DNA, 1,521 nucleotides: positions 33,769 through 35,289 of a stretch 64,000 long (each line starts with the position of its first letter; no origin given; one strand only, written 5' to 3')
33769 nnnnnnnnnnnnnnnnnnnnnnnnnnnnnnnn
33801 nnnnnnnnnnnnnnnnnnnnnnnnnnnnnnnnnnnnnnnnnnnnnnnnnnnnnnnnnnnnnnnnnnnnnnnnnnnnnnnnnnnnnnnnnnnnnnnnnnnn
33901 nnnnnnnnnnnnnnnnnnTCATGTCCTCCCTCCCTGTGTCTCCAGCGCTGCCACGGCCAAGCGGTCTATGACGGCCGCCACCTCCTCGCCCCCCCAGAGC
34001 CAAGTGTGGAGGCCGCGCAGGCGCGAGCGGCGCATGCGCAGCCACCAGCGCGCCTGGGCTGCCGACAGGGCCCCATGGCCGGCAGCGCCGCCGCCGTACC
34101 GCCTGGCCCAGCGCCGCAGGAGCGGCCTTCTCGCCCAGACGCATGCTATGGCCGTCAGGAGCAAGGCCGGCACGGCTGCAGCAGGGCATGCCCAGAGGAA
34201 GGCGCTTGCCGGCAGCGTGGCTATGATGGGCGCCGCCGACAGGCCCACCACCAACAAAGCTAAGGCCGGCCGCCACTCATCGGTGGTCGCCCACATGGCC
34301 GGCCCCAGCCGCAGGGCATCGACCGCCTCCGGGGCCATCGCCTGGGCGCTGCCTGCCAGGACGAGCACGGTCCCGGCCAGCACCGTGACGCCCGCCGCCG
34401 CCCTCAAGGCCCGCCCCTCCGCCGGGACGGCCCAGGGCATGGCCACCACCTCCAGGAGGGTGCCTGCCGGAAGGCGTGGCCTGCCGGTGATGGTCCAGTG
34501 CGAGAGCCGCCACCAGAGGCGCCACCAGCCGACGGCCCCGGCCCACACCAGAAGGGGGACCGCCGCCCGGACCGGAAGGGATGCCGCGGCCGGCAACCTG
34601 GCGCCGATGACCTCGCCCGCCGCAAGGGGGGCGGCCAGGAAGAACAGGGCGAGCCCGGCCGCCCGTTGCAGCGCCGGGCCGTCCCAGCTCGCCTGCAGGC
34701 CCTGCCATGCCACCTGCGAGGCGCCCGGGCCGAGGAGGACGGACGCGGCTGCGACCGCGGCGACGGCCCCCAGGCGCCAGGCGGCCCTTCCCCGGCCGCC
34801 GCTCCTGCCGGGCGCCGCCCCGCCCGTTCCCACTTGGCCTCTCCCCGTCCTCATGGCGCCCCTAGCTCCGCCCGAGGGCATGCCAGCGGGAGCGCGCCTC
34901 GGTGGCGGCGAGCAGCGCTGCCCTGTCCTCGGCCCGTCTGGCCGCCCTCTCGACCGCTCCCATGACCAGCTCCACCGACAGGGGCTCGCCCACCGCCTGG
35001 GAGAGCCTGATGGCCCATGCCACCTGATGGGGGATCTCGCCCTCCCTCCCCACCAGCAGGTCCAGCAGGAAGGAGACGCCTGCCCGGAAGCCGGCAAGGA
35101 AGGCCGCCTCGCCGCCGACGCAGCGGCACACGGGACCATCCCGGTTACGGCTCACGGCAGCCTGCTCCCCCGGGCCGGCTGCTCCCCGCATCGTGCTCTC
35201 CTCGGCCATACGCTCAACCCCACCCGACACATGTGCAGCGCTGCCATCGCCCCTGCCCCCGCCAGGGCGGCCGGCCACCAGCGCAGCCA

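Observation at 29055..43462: Complete FATA-type (monoderm) conjugative T4SS with VirB2-like pilin and TcpC-like component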

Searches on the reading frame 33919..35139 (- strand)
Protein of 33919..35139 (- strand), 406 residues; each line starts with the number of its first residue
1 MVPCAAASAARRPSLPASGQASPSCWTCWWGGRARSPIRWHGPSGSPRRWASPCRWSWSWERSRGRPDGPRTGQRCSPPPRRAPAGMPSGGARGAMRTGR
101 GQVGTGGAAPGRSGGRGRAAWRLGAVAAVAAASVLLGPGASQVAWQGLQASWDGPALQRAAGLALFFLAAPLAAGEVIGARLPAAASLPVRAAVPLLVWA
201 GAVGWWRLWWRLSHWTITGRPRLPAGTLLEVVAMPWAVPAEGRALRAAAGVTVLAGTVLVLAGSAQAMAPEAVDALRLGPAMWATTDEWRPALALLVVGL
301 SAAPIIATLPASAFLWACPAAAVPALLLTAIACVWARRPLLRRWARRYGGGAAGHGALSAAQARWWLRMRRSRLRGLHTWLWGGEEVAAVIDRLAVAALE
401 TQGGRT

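Call 7: search_protein_families(library=pfam, max_evalue=0.01, proteins=[window:33919-35139:-])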
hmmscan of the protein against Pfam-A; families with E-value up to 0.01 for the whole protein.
window:33919-35139:- (406 aa): 0 families
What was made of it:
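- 33919..35508 (-): Three small or membrane proteins (118, 97 and 311 aa) between VirB4 and the coupling protein; function unknown. No Pfam hits (call 7).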
